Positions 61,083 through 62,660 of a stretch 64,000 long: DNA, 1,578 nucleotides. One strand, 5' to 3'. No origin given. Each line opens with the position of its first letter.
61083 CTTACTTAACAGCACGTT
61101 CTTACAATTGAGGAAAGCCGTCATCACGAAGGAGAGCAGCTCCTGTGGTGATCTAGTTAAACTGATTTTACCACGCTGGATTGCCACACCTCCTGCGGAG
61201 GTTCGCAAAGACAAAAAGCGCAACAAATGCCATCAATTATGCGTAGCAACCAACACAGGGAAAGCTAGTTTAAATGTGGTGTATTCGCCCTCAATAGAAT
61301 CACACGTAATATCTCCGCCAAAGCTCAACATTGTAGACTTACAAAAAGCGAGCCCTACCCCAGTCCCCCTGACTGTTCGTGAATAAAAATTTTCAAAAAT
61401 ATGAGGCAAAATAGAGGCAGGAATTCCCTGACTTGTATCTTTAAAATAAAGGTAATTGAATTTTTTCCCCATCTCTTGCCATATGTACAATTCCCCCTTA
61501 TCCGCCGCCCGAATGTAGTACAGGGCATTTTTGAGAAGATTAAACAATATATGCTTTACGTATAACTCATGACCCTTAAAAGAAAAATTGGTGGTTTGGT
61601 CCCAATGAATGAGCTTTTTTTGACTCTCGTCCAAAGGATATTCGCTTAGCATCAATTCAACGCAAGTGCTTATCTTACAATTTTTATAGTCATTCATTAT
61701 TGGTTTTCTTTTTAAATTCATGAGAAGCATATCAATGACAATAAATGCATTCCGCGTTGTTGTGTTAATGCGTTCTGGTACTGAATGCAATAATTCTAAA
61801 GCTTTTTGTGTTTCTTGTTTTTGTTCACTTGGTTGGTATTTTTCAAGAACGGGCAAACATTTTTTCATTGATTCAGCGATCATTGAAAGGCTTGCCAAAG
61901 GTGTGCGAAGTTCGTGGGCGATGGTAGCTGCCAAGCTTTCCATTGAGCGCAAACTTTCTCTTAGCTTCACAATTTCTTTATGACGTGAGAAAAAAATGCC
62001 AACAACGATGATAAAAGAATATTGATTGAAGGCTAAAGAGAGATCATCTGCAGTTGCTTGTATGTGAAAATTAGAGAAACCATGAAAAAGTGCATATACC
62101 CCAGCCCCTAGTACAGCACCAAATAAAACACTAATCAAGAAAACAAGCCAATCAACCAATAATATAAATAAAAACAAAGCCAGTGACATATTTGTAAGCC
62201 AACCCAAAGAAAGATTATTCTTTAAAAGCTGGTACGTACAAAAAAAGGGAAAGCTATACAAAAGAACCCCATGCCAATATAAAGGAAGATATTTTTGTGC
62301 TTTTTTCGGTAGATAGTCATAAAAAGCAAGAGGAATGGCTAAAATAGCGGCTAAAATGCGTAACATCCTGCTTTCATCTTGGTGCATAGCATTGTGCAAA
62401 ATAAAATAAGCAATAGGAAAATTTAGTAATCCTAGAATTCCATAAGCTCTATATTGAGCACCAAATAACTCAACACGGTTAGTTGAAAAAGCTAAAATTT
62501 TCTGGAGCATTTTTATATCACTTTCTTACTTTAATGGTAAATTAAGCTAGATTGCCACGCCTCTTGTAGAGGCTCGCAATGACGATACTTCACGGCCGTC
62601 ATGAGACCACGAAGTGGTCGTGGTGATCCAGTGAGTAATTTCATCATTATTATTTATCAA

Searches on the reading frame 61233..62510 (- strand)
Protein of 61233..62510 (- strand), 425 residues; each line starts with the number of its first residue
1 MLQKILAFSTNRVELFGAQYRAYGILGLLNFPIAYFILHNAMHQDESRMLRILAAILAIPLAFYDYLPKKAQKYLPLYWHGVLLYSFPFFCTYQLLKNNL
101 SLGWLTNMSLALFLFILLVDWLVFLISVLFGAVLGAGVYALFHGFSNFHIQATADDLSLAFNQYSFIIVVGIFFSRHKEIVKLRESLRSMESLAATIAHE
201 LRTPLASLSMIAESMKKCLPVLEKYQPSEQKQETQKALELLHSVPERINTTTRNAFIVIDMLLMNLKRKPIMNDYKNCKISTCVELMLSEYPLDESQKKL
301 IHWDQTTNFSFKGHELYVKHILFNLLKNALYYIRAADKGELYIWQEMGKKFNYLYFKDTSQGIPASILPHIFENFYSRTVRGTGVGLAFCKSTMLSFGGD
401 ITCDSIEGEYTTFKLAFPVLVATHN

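Call 3: search_protein_families(library=pfam, proteins=[window:61233-62510:-], max_evalue=0.01)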
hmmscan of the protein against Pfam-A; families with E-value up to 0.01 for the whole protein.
window:61233-62510:- (425 aa): 2 families
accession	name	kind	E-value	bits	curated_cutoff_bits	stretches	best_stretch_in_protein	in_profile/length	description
PF02518.31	HATPase_c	-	2.6e-17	63.7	26.4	1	315-419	3-109/111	Histidine kinase-, DNA gyrase B-, and HSP90-like ATPase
PF00512.31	HisKA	-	7.5e-07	29.5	26.9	1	190-238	2-44/66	His Kinase A (phospho-acceptor) domain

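Call 4: search_protein_families(library=ncbifam, proteins=[window:61233-62510:-], max_evalue=0.01)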
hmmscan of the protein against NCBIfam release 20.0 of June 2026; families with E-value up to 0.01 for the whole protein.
window:61233-62510:- (425 aa): 71 families (the best 25 are shown)
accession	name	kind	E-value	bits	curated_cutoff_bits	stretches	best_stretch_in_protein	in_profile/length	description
NF041945.1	LuxN_Vibrio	equivalog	9.4e-34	116.6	1550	1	170-420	442-682/839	quorum-sensing autoinducer 1 sensor kinase/phosphatase LuxN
NF046044.1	PnpS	equivalog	3.5e-23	82.2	400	1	181-418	161-390/390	two-component system histidine kinase PnpS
TIGR02966.1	phoR_proteo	equivalog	1.3e-22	80.3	334.2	1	179-417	103-333/333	phosphate regulon sensor histidine kinase PhoR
NF041735.1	hist_kin_RppB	equivalog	5.1e-21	75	400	1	184-418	210-438/438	two-component system sensor histidine kinase RppB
NF047497.1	HK_LIC_12097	equivalog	2e-20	72.9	500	1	177-419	138-366/367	LIC_12097 family sensor histidine kinase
NF008468.0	PRK11360.1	equivalog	6.1e-20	71.1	646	1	176-419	382-608/616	two-component system sensor histidine kinase AtoS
TIGR01386.1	cztS_silS_copS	subfamily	6.7e-19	68.2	292.55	1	180-418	231-457/457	heavy metal sensor histidine kinase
NF007688.0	PRK10364.1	equivalog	1.4e-18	66.9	479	1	179-422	229-454/460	two-component system sensor histidine kinase ZraS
NF008312.0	PRK11100.1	equivalog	5e-18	65.2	356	1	190-410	256-465/477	two-component system sensor histidine kinase CreC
NF053867.1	SprKinKinDBac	equivalog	2.2e-17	62.7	775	1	188-419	284-497/500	sporulation kinase KinD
NF006800.0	PRK09303.1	equivalog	4.9e-17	61.9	342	1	174-421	135-379/383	histidine kinase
NF053855.1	HisKinPhoRBctds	equivalog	3.7e-16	58.7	500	1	181-408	352-572/583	two-component system sensor histidine kinase PhoR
NF033092.0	HK_WalK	equivalog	2e-14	53.1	725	1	194-418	376-593/594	cell wall metabolism sensor histidine kinase WalK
NF052574.1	HisKinEspCMyxo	equivalog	2.6e-14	52.4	1200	1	190-419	417-637/785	serine histidine kinase EspC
NF047874.1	MASE3_PAS_HK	subfamily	1.2e-13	50.7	560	1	178-421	386-627/655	MASE3 domain-containing sensor histidine kinase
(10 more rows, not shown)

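Call 13: search_solved_structures(query=window:61233-62510:-, max_evalue=1e-10)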
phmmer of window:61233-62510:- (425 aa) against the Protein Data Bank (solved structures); distinct sequences matched with E-value up to 1e-10: 1.
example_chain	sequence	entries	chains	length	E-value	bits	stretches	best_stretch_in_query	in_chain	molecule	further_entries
6paj_A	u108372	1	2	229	6.2e-11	45.2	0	192-418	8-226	Sensor protein SrrB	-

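Call 36: find_homologous_proteins(query=window:61233-62510:-, max_evalue=1e-20)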
Query window:61233-62510:- (425 aa): 1038 proteins with E <= 1e-20 among 8000 candidates; the best 120 are listed.
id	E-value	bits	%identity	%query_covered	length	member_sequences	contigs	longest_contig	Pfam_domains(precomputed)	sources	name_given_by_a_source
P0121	2.0e-283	958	100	100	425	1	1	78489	PF02518.32,PF00512.32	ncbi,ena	-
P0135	4.3e-217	739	77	99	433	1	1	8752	PF02518.32,PF00512.32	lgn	-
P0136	1.7e-212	724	75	99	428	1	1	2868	PF02518.32,PF00512.32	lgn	-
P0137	3.9e-205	700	72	99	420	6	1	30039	PF02518.32,PF00512.32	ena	-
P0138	1.6e-200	685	72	99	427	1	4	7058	PF02518.32,PF00512.32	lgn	-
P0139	8.2e-195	666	69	99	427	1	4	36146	PF02518.32,PF00512.32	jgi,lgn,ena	-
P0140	2.6e-192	658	68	99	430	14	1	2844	PF02518.32,PF00512.32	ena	-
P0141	7.2e-184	630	66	99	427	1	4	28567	PF02518.32,PF00512.32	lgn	-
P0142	1.2e-119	418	40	99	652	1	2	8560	PF02518.32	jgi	jgi:signal transduction histidine kinase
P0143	6.6e-113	396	45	98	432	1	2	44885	PF02518.32,PF00512.32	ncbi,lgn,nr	ncbi:MAG: HAMP domain-containing histidine kinase [Alphaproteobacteria bacterium]|nr:HAMP domain-con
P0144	7.4e-113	396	49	96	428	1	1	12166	PF02518.32,PF00512.32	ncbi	-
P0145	2.9e-112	394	46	98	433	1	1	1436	PF02518.32,PF00512.32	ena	-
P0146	8.1e-112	392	47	98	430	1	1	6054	PF02518.32,PF00512.32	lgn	-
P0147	7.3e-110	386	45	98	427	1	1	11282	PF02518.32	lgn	-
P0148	2.2e-109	384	45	98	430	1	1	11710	PF02518.32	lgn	-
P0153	7.3e-107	376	46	99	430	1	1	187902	PF02518.32,PF00512.32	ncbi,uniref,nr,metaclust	ncbi:sensor histidine kinase [Candidatus Odyssella thessalonicensis]|uniref:sensor histidine kinase 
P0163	3.4e-100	354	42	98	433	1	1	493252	PF02518.32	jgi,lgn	jgi:signal transduction histidine kinase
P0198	1.0e-91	326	40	94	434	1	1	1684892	PF02518.32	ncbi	-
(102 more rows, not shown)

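Call 37: find_encoding_contigs(protein=P0139, flank=6000, max_places=2)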
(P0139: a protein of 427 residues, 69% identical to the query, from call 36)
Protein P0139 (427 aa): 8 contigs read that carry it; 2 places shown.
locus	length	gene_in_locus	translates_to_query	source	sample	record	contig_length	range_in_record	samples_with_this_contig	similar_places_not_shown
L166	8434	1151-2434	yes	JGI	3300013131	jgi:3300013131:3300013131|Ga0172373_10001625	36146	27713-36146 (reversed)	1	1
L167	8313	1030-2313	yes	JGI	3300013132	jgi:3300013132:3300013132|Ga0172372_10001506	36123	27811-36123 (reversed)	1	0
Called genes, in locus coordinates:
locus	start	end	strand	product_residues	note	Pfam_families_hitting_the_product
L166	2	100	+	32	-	?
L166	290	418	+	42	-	-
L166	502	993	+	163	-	-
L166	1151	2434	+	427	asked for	PF00512:HisKA (faint), PF02518:HATPase_c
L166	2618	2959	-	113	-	-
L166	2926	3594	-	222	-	PF00072:Response_reg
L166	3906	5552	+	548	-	-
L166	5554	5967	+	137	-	-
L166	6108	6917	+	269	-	PF00106:adh_short, PF23441:SDR (weak), PF13561:adh_short_C2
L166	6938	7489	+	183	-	PF22769:DCD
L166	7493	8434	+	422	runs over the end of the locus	PF00275:EPSP_synthase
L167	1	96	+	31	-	?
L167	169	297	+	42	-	-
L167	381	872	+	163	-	-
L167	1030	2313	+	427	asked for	PF00512:HisKA (faint), PF02518:HATPase_c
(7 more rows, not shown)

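Call 38: find_encoding_contigs(protein=P0141, flank=6000, max_places=2)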
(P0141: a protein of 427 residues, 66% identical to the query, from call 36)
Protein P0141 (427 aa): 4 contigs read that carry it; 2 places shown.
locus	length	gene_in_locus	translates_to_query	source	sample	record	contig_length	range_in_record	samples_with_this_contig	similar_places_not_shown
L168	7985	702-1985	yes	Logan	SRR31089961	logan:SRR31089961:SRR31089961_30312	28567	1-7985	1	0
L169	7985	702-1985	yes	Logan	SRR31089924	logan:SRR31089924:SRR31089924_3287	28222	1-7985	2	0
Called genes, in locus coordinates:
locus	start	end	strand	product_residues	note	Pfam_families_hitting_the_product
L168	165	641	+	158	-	-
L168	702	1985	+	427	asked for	PF00512:HisKA (faint), PF02518:HATPase_c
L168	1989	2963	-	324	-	PF00072:Response_reg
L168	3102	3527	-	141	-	PF12844:HTH_19, PF01381:HTH_3, PF13443:HTH_26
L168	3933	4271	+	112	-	-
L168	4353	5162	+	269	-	PF00106:adh_short, PF13561:adh_short_C2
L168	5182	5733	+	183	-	PF22769:DCD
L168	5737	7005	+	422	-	PF00275:EPSP_synthase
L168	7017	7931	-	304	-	PF01479:S4 (weak), PF00849:PseudoU_synth_2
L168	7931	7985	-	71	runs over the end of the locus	-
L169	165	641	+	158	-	-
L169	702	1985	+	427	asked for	PF00512:HisKA (faint), PF02518:HATPase_c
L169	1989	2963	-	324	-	PF00072:Response_reg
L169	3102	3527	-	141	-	PF12844:HTH_19, PF01381:HTH_3, PF13443:HTH_26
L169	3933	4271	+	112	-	-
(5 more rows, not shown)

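Call 39: find_encoding_contigs(protein=P0153, flank=6000, max_places=2)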
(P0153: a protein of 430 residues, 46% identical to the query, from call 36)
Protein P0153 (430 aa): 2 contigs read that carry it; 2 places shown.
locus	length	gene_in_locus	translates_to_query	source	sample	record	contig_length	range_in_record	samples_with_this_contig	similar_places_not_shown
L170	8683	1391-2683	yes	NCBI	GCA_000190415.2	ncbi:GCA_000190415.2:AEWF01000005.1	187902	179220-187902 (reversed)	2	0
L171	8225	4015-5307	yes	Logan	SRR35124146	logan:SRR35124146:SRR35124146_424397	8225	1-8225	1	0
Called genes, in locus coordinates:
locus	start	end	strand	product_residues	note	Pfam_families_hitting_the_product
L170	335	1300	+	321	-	PF10017:Methyltransf_33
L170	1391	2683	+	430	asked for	PF00512:HisKA (weak), PF02518:HATPase_c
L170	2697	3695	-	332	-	PF00072:Response_reg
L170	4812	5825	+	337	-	-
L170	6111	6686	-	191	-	PF00717:Peptidase_S24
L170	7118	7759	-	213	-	-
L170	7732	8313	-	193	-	-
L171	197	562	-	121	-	PF13560:HTH_31 (weak), PF12844:HTH_19, PF01381:HTH_3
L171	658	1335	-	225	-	-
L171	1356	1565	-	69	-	-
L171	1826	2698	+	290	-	PF00126:HTH_1, PF03466:LysR_substrate (weak)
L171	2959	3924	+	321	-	PF10017:Methyltransf_33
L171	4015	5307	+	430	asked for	PF00512:HisKA (weak), PF02518:HATPase_c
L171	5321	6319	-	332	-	PF00072:Response_reg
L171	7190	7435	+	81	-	-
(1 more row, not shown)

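Call 41: find_encoding_contigs(protein=P0144, flank=5000, max_places=2)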
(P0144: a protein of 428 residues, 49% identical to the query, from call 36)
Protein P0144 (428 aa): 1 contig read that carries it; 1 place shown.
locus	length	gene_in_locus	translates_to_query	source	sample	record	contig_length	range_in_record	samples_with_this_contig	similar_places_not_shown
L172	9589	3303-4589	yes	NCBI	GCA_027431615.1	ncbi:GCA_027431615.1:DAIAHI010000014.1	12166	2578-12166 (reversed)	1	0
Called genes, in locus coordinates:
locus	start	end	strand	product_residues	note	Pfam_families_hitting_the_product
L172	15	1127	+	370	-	PF04551:GcpE, PF26540:GcpE_C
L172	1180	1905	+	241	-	PF00106:adh_short, PF01370:Epimerase, PF08659:KR, PF13460:NAD_binding_10 (weak), PF13561:adh_short_C2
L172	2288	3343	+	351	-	PF13489:Methyltransf_23 (weak), PF13847:Methyltransf_31 (weak), PF08241:Methyltransf_11, PF08242:Methyltransf_12, PF13649:Methyltransf_25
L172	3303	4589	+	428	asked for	PF00512:HisKA (weak), PF02518:HATPase_c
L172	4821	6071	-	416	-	PF00579:tRNA-synt_1b, PF22421:SYY_C-terminal (faint)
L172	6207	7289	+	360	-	PF00365:PFK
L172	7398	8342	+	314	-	PF00448:SRP54, PF03029:ATP_bind_1 (faint)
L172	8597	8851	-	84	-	PF01016:Ribosomal_L27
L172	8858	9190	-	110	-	PF00829:Ribosomal_L21p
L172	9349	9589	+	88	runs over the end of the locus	PF01313:Bac_export_3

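Call 42: find_encoding_contigs(protein=P0143, flank=5000, max_places=2)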
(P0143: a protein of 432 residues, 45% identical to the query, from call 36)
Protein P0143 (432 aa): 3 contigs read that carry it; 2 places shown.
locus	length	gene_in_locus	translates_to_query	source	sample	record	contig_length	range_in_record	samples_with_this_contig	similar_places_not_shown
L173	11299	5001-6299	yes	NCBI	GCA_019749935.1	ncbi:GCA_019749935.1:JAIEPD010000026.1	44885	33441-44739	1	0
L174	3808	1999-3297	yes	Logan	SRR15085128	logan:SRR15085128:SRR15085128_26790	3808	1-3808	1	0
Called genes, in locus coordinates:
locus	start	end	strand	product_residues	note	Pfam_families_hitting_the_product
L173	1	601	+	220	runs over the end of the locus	PF02129:Peptidase_S15, PF12146:Hydrolase_4, PF12697:Abhydrolase_6 (weak), PF00561:Abhydrolase_1, PF00326:Peptidase_S9 (faint), PF01738:DLH (weak)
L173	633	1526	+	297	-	PF00085:Thioredoxin, PF13098:Thioredoxin_2 (weak), PF13905:Thioredoxin_8 (faint), PF14559:TPR_19, PF14561:TPR_20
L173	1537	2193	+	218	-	PF02190:LON_substr_bdg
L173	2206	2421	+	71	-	PF03966:Trm112p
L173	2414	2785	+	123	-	PF06155:GBBH-like_N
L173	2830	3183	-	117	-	-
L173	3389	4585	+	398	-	-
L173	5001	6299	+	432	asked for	PF00512:HisKA (faint), PF02518:HATPase_c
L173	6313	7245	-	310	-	PF06325:PrmA, PF05175:MTS, PF13489:Methyltransf_23 (weak), PF13847:Methyltransf_31, PF13649:Methyltransf_25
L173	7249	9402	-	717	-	PF00580:UvrD-helicase, PF13245:AAA_19, PF13604:AAA_30 (weak), PF13361:UvrD_C, PF13538:UvrD_C_2 (faint), PF21196:PcrA_UvrD_tudor (weak)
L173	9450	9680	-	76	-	PF01197:Ribosomal_L31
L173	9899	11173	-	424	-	PF02518:HATPase_c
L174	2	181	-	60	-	?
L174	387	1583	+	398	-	-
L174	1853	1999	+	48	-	-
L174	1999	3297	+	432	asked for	PF00512:HisKA (faint), PF02518:HATPase_c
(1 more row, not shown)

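Call 43: find_encoding_contigs(protein=P0163, flank=5000, max_places=2)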
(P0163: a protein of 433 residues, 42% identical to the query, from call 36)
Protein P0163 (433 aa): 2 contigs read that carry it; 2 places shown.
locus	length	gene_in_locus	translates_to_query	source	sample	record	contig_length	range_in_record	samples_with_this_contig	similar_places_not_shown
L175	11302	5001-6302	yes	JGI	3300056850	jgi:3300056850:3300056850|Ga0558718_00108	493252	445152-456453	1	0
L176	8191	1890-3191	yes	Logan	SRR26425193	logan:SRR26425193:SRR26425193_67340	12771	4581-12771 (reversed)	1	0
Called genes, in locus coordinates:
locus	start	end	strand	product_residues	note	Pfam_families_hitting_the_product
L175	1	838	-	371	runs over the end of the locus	PF00620:RhoGAP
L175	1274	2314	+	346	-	-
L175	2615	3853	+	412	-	-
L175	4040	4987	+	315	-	PF12692:Methyltransf_17 (weak), PF13649:Methyltransf_25, PF13847:Methyltransf_31 (weak), PF08241:Methyltransf_11, PF08242:Methyltransf_12 (weak)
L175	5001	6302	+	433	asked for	PF02518:HATPase_c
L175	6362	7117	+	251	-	-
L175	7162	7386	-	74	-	-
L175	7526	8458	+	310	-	PF00849:PseudoU_synth_2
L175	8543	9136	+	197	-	PF00156:Pribosyltran (weak)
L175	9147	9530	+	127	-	PF01042:Ribonuc_L-PSP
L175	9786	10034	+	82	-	-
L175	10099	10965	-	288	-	-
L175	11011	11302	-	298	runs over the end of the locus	PF03548:LolA (weak)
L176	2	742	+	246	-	?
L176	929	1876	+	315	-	PF12692:Methyltransf_17 (weak), PF13649:Methyltransf_25, PF13847:Methyltransf_31 (weak), PF08241:Methyltransf_11, PF08242:Methyltransf_12 (weak)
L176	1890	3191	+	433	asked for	PF02518:HATPase_c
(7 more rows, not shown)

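Call 44: find_encoding_contigs(protein=P0198, flank=5000, max_places=2)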
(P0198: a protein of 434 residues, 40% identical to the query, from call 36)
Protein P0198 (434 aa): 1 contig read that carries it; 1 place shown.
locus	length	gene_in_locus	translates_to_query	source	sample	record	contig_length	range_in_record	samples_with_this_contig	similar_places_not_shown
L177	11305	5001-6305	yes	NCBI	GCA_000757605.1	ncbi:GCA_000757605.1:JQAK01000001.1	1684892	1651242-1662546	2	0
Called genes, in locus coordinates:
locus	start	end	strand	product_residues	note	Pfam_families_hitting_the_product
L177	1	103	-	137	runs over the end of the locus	-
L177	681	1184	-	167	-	PF13560:HTH_31, PF01381:HTH_3, PF12844:HTH_19 (weak)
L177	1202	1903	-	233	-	-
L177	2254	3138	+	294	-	PF00126:HTH_1, PF03466:LysR_substrate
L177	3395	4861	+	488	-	PF01266:DAO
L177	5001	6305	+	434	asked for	PF02518:HATPase_c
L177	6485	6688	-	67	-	-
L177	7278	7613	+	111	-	-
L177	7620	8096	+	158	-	PF00078:RVT_1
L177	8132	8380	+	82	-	-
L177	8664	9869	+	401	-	PF00078:RVT_1, PF08388:GIIM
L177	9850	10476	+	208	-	-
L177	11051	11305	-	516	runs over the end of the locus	PF13655:RVT_N, PF00078:RVT_1, PF08388:GIIM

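Call 61: search_dna_similar(query=window:61233-62510:-, collection=plasmids, mode=protein, max_evalue=1e-20, max_rows=25)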
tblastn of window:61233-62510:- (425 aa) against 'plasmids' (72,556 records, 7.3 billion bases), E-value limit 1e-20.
Records with a match: 158; places in all: 160; records where one place covers at least 80% of the query: 11.
Best place of each record, by identity: <60% 158.
By first word of the organism name: Ralstonia 133; Paraburkholderia 9; Vibrio 6; Burkholderia 5; Cupriavidus 2; Rhodanobacter 2; Dyella 1.
By predicted mobility (MOB-suite, as given by PLSDB): mobilizable 105; non-mobilizable 52; conjugative 1.
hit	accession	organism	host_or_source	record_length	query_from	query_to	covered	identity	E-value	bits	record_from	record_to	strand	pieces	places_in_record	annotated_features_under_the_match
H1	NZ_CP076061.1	Cupriavidus sp. EM10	Pure-cultured cell,sewage water sludge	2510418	24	418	93%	29.9%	2e-35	146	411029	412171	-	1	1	none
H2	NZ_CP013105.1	Paraburkholderia caribensis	-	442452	22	420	94%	28.0%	2e-32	137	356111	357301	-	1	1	response regulator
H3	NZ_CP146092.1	Ralstonia sp. RRA.1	-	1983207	19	418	94%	27.9%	1e-31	135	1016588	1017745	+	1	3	none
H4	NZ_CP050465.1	Vibrio campbellii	single cell,seawater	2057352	24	420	93%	27.9%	1e-34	144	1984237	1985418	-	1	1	none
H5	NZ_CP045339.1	Vibrio sp. THAF190c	pure culture,Surface of a polyethylene ...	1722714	24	420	93%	27.9%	6e-34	142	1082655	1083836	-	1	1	none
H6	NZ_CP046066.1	Vibrio sp. THAF191d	pure culture,Surface of a polyethylene ...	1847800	24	418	93%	27.7%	2e-29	129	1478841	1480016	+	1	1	none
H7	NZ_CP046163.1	Vibrio sp. THAF191c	pure culture,Surface of a polyethylene ...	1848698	24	418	93%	27.7%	2e-29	129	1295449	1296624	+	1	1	none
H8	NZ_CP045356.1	Vibrio sp. THAF64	pure culture,Surface of a sandy ...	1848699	24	418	93%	27.7%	2e-29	129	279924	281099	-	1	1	none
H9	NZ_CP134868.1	Dyella sp. BiH032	Soil,soil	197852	66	419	83%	28.8%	7e-36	147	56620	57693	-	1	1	HAMP domain-containing sensor histidine kinase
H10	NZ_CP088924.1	Rhodanobacter thiooxydans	soil,well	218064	67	420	83%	28.3%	1e-35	147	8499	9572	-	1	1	HAMP domain-containing sensor histidine kinase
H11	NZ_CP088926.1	Rhodanobacter denitrificans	soil,well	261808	72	420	82%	27.4%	1e-32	138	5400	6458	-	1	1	HAMP domain-containing sensor histidine kinase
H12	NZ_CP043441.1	Cupriavidus campinensis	cell culture,soil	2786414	180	418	56%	34.1%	3e-36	149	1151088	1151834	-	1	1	none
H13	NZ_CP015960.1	Paraburkholderia caribensis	Mimosa,single cell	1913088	180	418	56%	34.0%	3e-24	113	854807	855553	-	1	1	none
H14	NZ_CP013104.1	Paraburkholderia caribensis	-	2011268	180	418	56%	34.0%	3e-24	113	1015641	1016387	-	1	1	none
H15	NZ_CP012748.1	Paraburkholderia caribensis MBA4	soil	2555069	180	418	56%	34.0%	5e-24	112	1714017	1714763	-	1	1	none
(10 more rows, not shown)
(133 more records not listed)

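Call 62: get_annotated_region(hit=H4, flank=3500)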
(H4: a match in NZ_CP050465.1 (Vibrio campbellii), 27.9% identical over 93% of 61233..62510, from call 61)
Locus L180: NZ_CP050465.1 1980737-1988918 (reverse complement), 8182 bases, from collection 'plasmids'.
description: Vibrio campbellii strain LJC015 plasmid unnamed1, complete sequence
organism: Vibrio campbellii (NCBI taxid 680)
taxonomy: Bacteria; Pseudomonadota; Gammaproteobacteria; Vibrionales; Vibrionaceae; Vibrio; Vibrio campbellii
host: -; source: single cell,seawater; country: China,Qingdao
typing (MOB-suite, as given by PLSDB): non-mobilizable
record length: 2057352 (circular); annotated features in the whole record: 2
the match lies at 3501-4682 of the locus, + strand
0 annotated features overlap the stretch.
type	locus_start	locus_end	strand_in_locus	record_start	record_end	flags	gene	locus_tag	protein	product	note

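Call 63: get_annotated_region(hit=H2, flank=3500)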
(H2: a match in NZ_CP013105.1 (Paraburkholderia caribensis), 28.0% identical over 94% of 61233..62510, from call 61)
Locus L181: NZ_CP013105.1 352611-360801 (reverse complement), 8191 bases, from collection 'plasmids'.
description: Paraburkholderia caribensis strain MWAP64 plasmid 2, complete sequence
organism: Paraburkholderia caribensis (NCBI taxid 75105)
taxonomy: Bacteria; Pseudomonadota; Betaproteobacteria; Burkholderiales; Burkholderiaceae; Paraburkholderia; Paraburkholderia caribensis
host: -; source: -; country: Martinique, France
typing (MOB-suite, as given by PLSDB): non-mobilizable
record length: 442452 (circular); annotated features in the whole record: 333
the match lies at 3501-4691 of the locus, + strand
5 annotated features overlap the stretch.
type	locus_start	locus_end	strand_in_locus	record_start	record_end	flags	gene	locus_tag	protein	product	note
CDS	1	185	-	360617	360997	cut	-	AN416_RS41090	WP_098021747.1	carboxylesterase family protein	-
CDS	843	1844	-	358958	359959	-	-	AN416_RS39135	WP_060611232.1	GSU2403 family nucleotidyltransferase fold protein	-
CDS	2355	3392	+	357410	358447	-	-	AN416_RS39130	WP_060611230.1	3-oxoacyl-[acyl-carrier-protein] synthase III C-terminal domain-containing protein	-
CDS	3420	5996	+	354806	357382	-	-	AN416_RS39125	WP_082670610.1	response regulator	GO:0000160 - phosphorelay signal transduction system [Evidence IEA]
CDS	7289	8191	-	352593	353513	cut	-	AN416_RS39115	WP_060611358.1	LysR substrate-binding domain-containing protein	-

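Call 66: search_solved_structures(query=L180:5599-6900:-, max_evalue=1e-30)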
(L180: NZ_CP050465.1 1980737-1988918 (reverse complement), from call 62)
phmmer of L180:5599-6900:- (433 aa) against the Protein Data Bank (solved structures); distinct sequences matched with E-value up to 1e-30: 17.
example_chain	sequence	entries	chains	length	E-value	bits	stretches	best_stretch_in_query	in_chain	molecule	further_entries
3hqt_A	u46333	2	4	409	7.4e-149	499.4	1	48-432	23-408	CAI-1 autoinducer synthase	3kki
2wk8_A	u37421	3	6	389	9.7e-149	499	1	49-432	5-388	CAI-1 AUTOINDUCER SYNTHASE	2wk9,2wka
2wk7_A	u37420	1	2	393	1e-148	499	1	49-432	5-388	CAI-1 AUTOINDUCER SYNTHASE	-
3a2b_A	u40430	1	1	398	3.2e-36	128.4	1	85-431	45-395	Serine palmitoyltransferase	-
8guh_A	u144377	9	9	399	3.2e-36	128.4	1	85-431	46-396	Serine palmitoyltransferase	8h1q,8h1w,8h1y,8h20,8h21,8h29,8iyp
2w8u_A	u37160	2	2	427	9.2e-36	126.9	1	87-423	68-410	SERINE PALMITOYLTRANSFERASE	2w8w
2w8t_A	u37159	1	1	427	9.2e-36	126.9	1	87-423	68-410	SERINE PALMITOYLTRANSFERASE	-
2jgt_A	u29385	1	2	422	1.3e-35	126.4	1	93-423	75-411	SERINE PALMITOYLTRANSFERASE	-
2jg2_A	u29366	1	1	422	1.3e-35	126.4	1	93-423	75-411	SERINE PALMITOYLTRANSFERASE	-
2w8j_A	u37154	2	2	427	1.3e-35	126.4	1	93-423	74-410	SERINE PALMITOYLTRANSFERASE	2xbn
2w8v_A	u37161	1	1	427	1.3e-35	126.4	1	93-423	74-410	SERINE PALMITOYLTRANSFERASE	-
4bmk_A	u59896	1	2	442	9.7e-35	123.5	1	93-423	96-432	SERINE PALMITOYLTRANSFERASE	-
7v58_A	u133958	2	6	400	1.5e-31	113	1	89-423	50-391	2-amino-3-ketobutyrate coenzyme A ligase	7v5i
7s5m_A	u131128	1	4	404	4.4e-31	111.5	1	80-347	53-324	8-amino-7-oxononanoate synthase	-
3wy7_A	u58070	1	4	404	4.7e-31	111.4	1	80-347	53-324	8-amino-7-oxononanoate synthase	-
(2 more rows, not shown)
